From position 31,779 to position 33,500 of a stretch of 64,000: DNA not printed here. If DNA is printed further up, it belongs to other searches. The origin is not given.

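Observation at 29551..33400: Cobalamin-uptake module (B12 riboswitch, BtuG-like propeller lipoprotein, BtuB-like TonB receptor) that the ORF track misannotates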

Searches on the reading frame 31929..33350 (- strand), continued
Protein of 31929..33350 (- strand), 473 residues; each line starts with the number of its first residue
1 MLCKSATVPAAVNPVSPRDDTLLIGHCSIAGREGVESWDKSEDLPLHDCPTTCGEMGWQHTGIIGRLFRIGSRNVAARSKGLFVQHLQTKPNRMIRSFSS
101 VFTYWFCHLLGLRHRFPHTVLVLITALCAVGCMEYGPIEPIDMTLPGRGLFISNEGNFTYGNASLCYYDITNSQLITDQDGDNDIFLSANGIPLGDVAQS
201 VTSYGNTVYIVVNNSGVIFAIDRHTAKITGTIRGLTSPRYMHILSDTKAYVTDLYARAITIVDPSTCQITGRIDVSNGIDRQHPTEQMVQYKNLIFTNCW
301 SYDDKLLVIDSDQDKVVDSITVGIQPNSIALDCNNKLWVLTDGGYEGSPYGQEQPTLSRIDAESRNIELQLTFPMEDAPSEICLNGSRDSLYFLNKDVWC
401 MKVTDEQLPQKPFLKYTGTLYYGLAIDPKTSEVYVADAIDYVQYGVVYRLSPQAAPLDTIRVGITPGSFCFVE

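Call 44: find_encoding_contigs(protein=P0059, flank=9000, max_places=2)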
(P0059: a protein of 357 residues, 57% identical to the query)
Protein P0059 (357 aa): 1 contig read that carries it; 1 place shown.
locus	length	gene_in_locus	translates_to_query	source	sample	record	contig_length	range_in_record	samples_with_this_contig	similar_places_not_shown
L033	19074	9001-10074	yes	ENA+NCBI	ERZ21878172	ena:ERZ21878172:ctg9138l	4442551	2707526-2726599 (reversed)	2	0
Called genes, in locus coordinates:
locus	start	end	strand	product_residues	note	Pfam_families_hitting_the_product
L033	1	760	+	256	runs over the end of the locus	PF05704:Caps_synth (weak), PF12919:TcdA_TcdB (faint), PF04488:Gly_transf_sug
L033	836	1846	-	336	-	PF00535:Glycos_transf_2, PF10111:Glyco_tranf_2_2, PF13641:Glyco_tranf_2_3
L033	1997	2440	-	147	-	PF01510:Amidase_2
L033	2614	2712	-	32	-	PF20096:DUF6486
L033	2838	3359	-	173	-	PF18291:HU-HIG, PF00216:Bac_DNA_binding (faint)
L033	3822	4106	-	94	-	-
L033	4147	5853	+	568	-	PF04151:PPC (faint), PF13927:Ig_3 (faint), PF16820:PKD_3, PF06832:BiPBP_C (faint), PF18911:PKD_4 (faint), PF00801:PKD (weak)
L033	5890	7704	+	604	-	PF01030:Recep_L_domain (faint)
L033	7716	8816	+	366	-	-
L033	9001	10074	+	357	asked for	PF16819:DUF5074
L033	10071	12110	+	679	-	PF07715:Plug, PF00593:TonB_dep_Rec_b-barrel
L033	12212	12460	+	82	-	PF14053:DUF4248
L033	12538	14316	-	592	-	PF13155:Toprim_2 (weak), PF03796:DnaB_C, PF13481:AAA_25 (weak)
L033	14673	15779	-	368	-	PF25200:DUF7833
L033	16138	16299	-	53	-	-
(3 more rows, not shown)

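Call 45: find_encoding_contigs(protein=P0003, flank=6000, max_places=2)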
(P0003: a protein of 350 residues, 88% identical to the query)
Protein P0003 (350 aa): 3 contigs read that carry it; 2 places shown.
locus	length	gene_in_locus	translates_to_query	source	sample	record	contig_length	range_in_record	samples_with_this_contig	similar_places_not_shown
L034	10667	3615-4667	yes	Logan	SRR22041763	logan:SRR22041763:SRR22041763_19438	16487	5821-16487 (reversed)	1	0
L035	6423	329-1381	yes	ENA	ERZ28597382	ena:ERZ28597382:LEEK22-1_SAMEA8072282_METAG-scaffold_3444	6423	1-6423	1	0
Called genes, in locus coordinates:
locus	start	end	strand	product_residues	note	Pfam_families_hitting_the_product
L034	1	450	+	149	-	?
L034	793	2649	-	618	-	PF00682:HMGL-like, PF02436:PYC_OADA, PF00364:Biotin_lipoyl, PF25984:BSH_YknX (faint)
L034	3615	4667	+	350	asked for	PF16819:DUF5074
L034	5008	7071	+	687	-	PF07715:Plug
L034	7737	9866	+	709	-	PF17389:Bac_rhamnosid6H, PF17390:Bac_rhamnosid_C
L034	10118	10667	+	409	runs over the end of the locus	-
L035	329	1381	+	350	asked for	PF16819:DUF5074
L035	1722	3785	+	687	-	PF07715:Plug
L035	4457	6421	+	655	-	?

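Call 46: find_encoding_contigs(protein=P0004, flank=6000, max_places=2)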
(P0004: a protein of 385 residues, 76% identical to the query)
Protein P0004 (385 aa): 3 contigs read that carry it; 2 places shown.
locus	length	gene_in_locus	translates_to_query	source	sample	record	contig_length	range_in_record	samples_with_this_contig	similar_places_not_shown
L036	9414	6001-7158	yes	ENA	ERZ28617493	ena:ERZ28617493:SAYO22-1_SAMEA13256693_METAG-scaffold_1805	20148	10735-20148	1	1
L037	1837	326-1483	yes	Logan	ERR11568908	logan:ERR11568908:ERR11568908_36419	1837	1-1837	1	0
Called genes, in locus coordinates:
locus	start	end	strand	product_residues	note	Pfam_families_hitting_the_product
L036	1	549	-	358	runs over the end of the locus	PF00146:NADHdh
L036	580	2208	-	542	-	PF00329:Complex1_30kDa, PF00374:NiFeSe_Hases (faint), PF00346:Complex1_49kDa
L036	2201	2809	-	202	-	PF01058:Oxidored_q6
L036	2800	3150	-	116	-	PF00507:Oxidored_q4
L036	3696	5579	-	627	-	PF00682:HMGL-like, PF02436:PYC_OADA, PF00364:Biotin_lipoyl, PF25984:BSH_YknX (faint)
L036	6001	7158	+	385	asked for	PF16819:DUF5074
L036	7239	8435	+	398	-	PF00801:PKD, PF16820:PKD_3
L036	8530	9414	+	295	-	?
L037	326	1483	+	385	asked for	PF16819:DUF5074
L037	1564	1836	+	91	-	?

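Call 47: find_encoding_contigs(protein=P0005, flank=6000, max_places=2)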
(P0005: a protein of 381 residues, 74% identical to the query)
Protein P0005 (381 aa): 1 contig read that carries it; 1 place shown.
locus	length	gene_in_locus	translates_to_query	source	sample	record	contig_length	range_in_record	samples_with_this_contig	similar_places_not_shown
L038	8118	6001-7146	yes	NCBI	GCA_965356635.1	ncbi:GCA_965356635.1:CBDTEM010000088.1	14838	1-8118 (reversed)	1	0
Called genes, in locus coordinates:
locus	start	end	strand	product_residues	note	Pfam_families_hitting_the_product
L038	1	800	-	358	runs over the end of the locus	PF00146:NADHdh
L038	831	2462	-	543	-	PF00329:Complex1_30kDa, PF00374:NiFeSe_Hases (faint), PF00346:Complex1_49kDa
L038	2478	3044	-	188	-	PF01058:Oxidored_q6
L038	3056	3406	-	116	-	PF00507:Oxidored_q4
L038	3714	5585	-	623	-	PF00682:HMGL-like, PF02436:PYC_OADA, PF00364:Biotin_lipoyl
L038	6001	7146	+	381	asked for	PF16819:DUF5074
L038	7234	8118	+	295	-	?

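Call 62: predict_structure(alignment_id=A4)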
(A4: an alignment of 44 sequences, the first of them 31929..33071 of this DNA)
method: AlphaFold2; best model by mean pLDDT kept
length: 380 residues; sequences in the alignment: 44
mean_pLDDT: 91.1   pTM: 0.85
mean pLDDT of the five models: 91.1, 91.0, 90.7, 89.7, 89.6
residues with pLDDT >= 90: 289; 70-90: 59; 50-70: 29; < 50: 3
segments of 3 or more residues with pLDDT < 50: 1-3
pLDDT, mean of each block of 10 residues (from residue 1): 52 58 83 78 78 95 86 97 94 96 94 97 95 98 96 98 95 98 80 96 91 97 97 97 97 90 98 98 95 98 97 97 87 97 82 95 95 93
secondary structure, 60 per line:
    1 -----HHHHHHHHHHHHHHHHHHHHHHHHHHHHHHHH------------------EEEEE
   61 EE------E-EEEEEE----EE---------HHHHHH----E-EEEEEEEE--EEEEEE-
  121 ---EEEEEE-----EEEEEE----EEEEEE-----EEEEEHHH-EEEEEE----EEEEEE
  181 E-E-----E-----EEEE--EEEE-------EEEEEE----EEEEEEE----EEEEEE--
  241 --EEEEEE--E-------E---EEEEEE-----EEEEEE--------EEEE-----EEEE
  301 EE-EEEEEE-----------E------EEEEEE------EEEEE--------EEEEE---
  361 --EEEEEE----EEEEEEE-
elements in order: H6-37 E56-62 E71-76 H92-97 E104-111 E114-119 E124-129 E135-140 E145-150 E156-160 E165-170 E175-181 E195-198 E201-204 E212-217 E222-228 E233-238 E243-248 E263-268 E274-279 E288-291 E297-302 E304-309 E328-333 E340-344 E353-357 E363-368 E373-379

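Call 65: fold_search(model_id=the predicted structure, library=pdb)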
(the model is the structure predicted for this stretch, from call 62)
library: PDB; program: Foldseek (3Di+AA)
matches with E <= 10: 1906; with E <= 0.001: 1679
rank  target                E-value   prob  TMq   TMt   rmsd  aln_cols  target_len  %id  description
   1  8bn0                  1.5e-42  1.00  0.84  0.93   2.3       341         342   51  Bacteroides thetaiotaomicron surface protein BT1954 bound to (released 2023-08-16)
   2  8bmx_D                3.4e-42  1.00  0.85  0.96   1.5       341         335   52  Bacteroides thetaiotaomicron B12 TonB dependent transporter in complex with a surface lipoprotein (released 2023-09-20)
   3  8bmz_A                7.6e-42  1.00  0.83  0.95   1.4       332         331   52  Bacteroides thetaiotaomicron surface lipoprotein BT1954 bound to adenosylcobalamin (released 2023-08-16)
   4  8bmz_B                2.3e-41  1.00  0.83  0.94   1.4       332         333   52  Bacteroides thetaiotaomicron surface lipoprotein BT1954 bound to adenosylcobalamin (released 2023-08-16)
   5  3dsm                  3.3e-41  1.00  0.82  0.95   1.3       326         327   52  Crystal structure of the surface layer protein BACUNI_02894 from Bacteroides uniformis, Northeast Structural Genomics Co (released 2008-09-09)
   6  8bmy_A                3.4e-41  1.00  0.83  0.94   1.4       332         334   52  Bacteroides thetaiotaomicron surface lipoprotein bound to cyanocobalamin (released 2023-08-16)
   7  8bai_A                3.6e-41  1.00  0.82  0.97   1.4       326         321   52  The surface-exposed lipo-protein of BtuG2 in complex with cyanocobalamin. (released 2023-10-25)
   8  8bai_B                4.2e-41  1.00  0.81  0.96   1.4       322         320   53  The surface-exposed lipo-protein of BtuG2 in complex with cyanocobalamin. (released 2023-10-25)
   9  8okv_C                1.6e-40  1.00  0.82  0.95   1.9       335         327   52  lipoprotein BT2095 from Bacteroides thetaiotamicron bound to cyanocobalamin CnCbl (released 2023-09-20)
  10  8okv_D                2.4e-40  1.00  0.82  0.96   1.4       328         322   53  lipoprotein BT2095 from Bacteroides thetaiotamicron bound to cyanocobalamin CnCbl (released 2023-09-20)
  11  8okv_B                2.6e-40  1.00  0.82  0.95   1.9       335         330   52  lipoprotein BT2095 from Bacteroides thetaiotamicron bound to cyanocobalamin CnCbl (released 2023-09-20)
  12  8okv_A                7.0e-40  1.00  0.81  0.96   1.4       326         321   53  lipoprotein BT2095 from Bacteroides thetaiotamicron bound to cyanocobalamin CnCbl (released 2023-09-20)
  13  8p97_B                8.7e-39  1.00  0.85  0.96   1.6       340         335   51  BtuB3G3 bound to cyanocobalamin with disordered EL8 (released 2023-08-16)
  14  8ptf                  1.6e-20  1.00  0.72  0.79   3.5       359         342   21  The surface-exposed lipo-protein of BtuG2 in complex with cyanocobalamin. (released 2024-07-24)
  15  8ptd                  2.0e-20  1.00  0.72  0.79   2.7       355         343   21  The surface-exposed lipo-protein of BtuG1 in complex with cyanocobalamin. (released 2024-07-24)
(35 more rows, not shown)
